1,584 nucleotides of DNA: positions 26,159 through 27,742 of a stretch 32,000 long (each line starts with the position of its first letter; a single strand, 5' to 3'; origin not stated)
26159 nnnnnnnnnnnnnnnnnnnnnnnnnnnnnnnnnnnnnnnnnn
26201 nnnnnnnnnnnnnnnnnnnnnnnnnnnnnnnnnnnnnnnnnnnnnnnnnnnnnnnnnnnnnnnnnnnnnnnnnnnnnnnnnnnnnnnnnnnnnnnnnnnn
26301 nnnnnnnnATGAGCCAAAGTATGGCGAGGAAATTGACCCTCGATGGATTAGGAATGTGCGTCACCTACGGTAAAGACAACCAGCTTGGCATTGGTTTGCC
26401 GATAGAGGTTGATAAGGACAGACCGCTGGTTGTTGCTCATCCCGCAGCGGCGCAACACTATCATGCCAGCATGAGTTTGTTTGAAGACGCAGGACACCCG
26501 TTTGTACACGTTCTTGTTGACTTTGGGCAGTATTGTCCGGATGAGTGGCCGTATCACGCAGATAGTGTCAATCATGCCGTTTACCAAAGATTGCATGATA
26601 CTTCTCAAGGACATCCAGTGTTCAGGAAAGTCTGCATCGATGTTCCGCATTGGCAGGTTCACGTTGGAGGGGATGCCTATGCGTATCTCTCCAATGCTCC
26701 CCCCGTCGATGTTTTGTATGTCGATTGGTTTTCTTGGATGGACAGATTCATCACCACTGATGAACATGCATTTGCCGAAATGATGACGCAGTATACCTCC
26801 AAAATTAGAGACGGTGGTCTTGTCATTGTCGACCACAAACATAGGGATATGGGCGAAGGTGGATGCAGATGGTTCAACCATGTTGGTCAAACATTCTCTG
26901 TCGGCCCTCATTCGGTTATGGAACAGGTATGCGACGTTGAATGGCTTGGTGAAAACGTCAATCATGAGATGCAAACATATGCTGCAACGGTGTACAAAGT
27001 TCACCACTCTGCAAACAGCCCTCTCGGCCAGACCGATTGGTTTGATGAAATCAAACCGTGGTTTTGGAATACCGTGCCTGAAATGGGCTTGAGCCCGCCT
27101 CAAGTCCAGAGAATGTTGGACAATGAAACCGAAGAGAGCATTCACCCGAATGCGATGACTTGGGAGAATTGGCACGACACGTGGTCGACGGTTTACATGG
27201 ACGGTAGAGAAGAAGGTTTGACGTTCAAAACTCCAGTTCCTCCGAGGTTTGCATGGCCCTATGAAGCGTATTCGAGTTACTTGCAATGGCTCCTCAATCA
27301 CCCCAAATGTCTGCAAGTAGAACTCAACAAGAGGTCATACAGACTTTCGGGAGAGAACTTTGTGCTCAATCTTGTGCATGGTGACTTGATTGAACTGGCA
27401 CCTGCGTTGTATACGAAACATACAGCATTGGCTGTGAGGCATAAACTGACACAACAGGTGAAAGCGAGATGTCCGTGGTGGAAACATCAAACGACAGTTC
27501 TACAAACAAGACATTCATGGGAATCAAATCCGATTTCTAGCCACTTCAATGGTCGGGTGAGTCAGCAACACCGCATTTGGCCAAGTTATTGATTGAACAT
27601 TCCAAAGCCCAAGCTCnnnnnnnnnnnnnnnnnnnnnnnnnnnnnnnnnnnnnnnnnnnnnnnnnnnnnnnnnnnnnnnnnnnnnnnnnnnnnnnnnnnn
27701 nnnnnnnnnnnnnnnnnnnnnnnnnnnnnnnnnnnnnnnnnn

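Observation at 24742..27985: Five-gene, translationally coupled cassette of unknown function next to tRNA-Arg (candidate novel system)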

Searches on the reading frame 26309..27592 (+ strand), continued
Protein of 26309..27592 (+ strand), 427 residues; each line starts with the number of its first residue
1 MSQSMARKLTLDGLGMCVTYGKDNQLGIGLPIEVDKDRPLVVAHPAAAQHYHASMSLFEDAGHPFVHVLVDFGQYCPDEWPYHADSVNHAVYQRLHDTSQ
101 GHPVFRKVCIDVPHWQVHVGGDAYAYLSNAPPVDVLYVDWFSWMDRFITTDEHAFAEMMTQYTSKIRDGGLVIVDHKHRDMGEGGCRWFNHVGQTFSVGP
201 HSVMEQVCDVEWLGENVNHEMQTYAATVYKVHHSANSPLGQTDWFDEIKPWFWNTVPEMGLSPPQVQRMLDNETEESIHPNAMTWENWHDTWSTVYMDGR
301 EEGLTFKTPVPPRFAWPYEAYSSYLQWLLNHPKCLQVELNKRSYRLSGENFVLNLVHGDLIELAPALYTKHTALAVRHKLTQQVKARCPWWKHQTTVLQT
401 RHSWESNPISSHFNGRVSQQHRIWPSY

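Call 57: fold_search(model_id=the predicted structure, library=pdb)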
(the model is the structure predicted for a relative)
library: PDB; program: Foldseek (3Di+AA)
matches with E <= 10: 1038; with E <= 0.001: 4
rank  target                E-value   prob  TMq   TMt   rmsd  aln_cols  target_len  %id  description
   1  4oqd_B                3.5e-04  0.99  0.16  0.30  14.5       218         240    9  Crystal structure of the tylM1 N,N-dimethyltransferase in complex with SAH and TDP-Qui3NMe2 (released 2014-02-26)
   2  4oqe_A                4.2e-04  0.95  0.15  0.28  15.9       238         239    8  Crystal structure of the tylM1 N,N-dimethyltransferase in complex with SAH and TDP-Fuc3NMe (released 2014-02-26)
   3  4hgz_C                5.6e-04  0.97  0.17  0.33  14.9       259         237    8  Structure of the CcbJ Methyltransferase from Streptomyces caelestis (released 2013-10-30)
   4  7pd7_B                9.0e-04  0.98  0.17  0.31  14.9       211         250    9  Crocagin methyl transferase CgnL (released 2022-08-17)
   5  7zgt_B                1.7e-03  0.75  0.14  0.24  14.6       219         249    8  C-Methyltransferase PsmD from Streptomyces griseofuscus (apo form) (released 2022-12-28)
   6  7pd7_D                2.4e-03  0.93  0.16  0.30  14.8       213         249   10  Crocagin methyl transferase CgnL (released 2022-08-17)
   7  9h04                  3.1e-03  0.98  0.20  0.37   7.5       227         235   11  Crystal structure of Halide methyltransferase from Tulasnella calospora in complex with SAH and mesitylene sulfonate (released 2025-12-24)
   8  9h09                  3.2e-03  0.99  0.21  0.41   7.2       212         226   10  Crystal structure of Halide methyltransferase from Tulasnella calospora in complex with sinefungin and mesitylene sulfon (released 2025-12-24)
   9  6g80_A                3.2e-03  0.97  0.19  0.40   9.1       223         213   14  Structure of Mycobacterium hassiacum MeT1 from orthorhombic crystals. (released 2019-01-16)
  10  9h08                  3.6e-03  0.97  0.18  0.36   8.1       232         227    9  Crystal structure of Halide methyltransferase from Tulasnella calospora in complex with SAH at room temperature (released 2025-12-24)
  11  7d8u_A                3.6e-03  0.77  0.16  0.26  13.5       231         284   11  Crystal structure of the C-terminal domain of pNP868R from African swine fever virus (released 2020-12-02)
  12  9h05                  4.3e-03  0.96  0.20  0.37   7.7       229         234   12  Crystal structure of Halide methyltransferase from Tulasnella calospora in complex with SAH (released 2025-12-24)
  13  6g80_B                5.2e-03  0.94  0.18  0.36   9.9       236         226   15  Structure of Mycobacterium hassiacum MeT1 from orthorhombic crystals. (released 2019-01-16)
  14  9h07                  7.3e-03  0.93  0.19  0.36   7.8       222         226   12  Crystal structure of Halide methyltransferase from Tulasnella calospora in complex with SAH and mesitylene sulfonate at  (released 2025-12-24)
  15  4eqz                  7.3e-03  0.89  0.18  0.26   8.7       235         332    8  Crystal structure of human DOT1L in complex with inhibitor FED2 (released 2012-05-02)
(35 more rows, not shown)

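Call 72: find_related_loci(query=A7, collection=viral_contigs, flank=8000)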
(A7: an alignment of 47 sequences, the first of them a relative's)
Query A7 (514 aa) in viral_contigs; peptide patterns used: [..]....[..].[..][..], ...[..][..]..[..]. (x = any residue, [..] = any of these).
241 stretches matched a pattern, but none encodes a relative of the query by tblastn (E <= 1e-3).

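Call 85: fold_search(model_id=the predicted structure, library=viral)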
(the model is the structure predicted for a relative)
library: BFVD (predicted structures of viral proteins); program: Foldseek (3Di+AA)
matches with E <= 10: 779; with E <= 0.001: 0
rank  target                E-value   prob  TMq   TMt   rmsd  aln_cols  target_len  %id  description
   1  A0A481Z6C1            2.3e-03  0.98  0.14  0.31   8.0       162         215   13  Macrocin o-methyltransferase [Pithovirus LCPAC302]
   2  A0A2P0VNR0            2.5e-03  0.99  0.20  0.31   8.5       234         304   10  Chromo domain-containing protein [Tetraselmis virus 1]
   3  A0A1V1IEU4            2.7e-03  0.99  0.21  0.18   8.1       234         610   15  Methyl transferase [Beauveria bassiana polymycovirus 1]
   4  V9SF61                2.7e-03  0.80  0.17  0.12  12.9       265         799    7  Putative mRNA capping enzyme [Tunisvirus fontaine2]
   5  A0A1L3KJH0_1          3.4e-03  0.82  0.17  0.09  16.7       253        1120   12  (no name in the UniProt tables at hand)
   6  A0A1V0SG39            3.6e-03  0.84  0.18  0.24  21.8       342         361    6  Methyltransferase [Hokovirus HKV1]
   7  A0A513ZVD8            4.3e-03  0.95  0.20  0.17  11.8       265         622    9  Methyltransferase [Fusarium redolens polymycovirus 1]
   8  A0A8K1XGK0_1          4.5e-03  0.69  0.17  0.09  22.3       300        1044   10  (no name in the UniProt tables at hand)
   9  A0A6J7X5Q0            5.4e-03  0.33  0.16  0.12  22.3       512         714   10  Methyltransferase domain containing protein [uncultured Caudovirales phage]
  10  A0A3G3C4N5            6.1e-03  0.94  0.15  0.17   8.4       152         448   19  Methyltransferase [Aspergillus spelaeus tetramycovirus 1]
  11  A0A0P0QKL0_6          6.1e-03  0.54  0.15  0.07  18.5       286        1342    7  (no name in the UniProt tables at hand)
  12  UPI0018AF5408         7.7e-03  0.66  0.16  0.26  13.5       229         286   10  (no name look-up for this kind of identifier)
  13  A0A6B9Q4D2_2          9.1e-03  0.33  0.15  0.09  20.7       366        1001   10  RNA-directed RNA polymerase [Plasmopara viticola lesion associated mononega virus 1]
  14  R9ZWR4                9.7e-03  0.82  0.16  0.13   9.7       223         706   10  DNA methylase [Cellulophaga phage phi17:2]
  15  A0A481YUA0            1.1e-02  0.66  0.18  0.09  13.3       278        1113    9  mRNA capping enzyme with OTU-like cysteine protease [Marseillevirus LCMAC102]
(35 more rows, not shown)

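Call 90: search_protein_families(library=pfam, alignment_id=A7, max_evalue=10)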
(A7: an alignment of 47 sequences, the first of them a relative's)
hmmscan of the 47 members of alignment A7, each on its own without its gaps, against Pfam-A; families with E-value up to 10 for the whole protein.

A. member 1, P0001 (514 aa): 1 family
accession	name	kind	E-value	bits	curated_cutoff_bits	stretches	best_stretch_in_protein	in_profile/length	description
PF05410.19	Peptidase_C31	-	0.05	14.1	25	1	148-209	31-93/105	Porcine arterivirus-type cysteine proteinase alpha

B. families by the number of members that match (of 47 scanned): 11 families
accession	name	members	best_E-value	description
PF06487.18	SAP18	3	0.0041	Sin3 associated polypeptide p18 (SAP18)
PF05711.17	TylF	1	0.033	Macrocin-O-methyltransferase (TylF)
PF16837.10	SF3A3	1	0.044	Pre-mRNA-splicing factor SF3A3, of SF3a complex, Prp9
PF08820.15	DUF1803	1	0.045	Domain of unknown function (DUF1803)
PF05410.19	Peptidase_C31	1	0.05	Porcine arterivirus-type cysteine proteinase alpha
PF21117.3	MRB1590_C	1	0.088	MRB1590 C-terminal domain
PF08366.18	LLGL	1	0.13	LLGL2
PF22324.2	HTH_91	1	0.15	Winged helix domain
PF16270.11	DUF4923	1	0.17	Lipocalin-like domain (DUF4923)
PF04221.18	RelB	1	0.28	RelB antitoxin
PF18306.6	LDcluster4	1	0.35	SLOG cluster4 family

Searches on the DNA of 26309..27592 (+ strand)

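Call 106: search_rna_families(source=L034, start=7480, end=7720, threshold=evalue, max_evalue=10, show_alignments=2)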
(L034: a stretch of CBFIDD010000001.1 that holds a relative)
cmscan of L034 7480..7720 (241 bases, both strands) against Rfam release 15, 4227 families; matches with E-value up to 10: 2.
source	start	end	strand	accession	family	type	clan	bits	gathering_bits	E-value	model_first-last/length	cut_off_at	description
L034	7617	7678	+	RF00005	tRNA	Gene; tRNA;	CL00001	23.9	29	0.0059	1-71/71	no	tRNA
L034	7612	7679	-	RF04354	Plastid-ycf2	Cis-reg;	-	19.5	65.7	0.098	1-75/75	no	Plastid-ycf2 5UTR RNA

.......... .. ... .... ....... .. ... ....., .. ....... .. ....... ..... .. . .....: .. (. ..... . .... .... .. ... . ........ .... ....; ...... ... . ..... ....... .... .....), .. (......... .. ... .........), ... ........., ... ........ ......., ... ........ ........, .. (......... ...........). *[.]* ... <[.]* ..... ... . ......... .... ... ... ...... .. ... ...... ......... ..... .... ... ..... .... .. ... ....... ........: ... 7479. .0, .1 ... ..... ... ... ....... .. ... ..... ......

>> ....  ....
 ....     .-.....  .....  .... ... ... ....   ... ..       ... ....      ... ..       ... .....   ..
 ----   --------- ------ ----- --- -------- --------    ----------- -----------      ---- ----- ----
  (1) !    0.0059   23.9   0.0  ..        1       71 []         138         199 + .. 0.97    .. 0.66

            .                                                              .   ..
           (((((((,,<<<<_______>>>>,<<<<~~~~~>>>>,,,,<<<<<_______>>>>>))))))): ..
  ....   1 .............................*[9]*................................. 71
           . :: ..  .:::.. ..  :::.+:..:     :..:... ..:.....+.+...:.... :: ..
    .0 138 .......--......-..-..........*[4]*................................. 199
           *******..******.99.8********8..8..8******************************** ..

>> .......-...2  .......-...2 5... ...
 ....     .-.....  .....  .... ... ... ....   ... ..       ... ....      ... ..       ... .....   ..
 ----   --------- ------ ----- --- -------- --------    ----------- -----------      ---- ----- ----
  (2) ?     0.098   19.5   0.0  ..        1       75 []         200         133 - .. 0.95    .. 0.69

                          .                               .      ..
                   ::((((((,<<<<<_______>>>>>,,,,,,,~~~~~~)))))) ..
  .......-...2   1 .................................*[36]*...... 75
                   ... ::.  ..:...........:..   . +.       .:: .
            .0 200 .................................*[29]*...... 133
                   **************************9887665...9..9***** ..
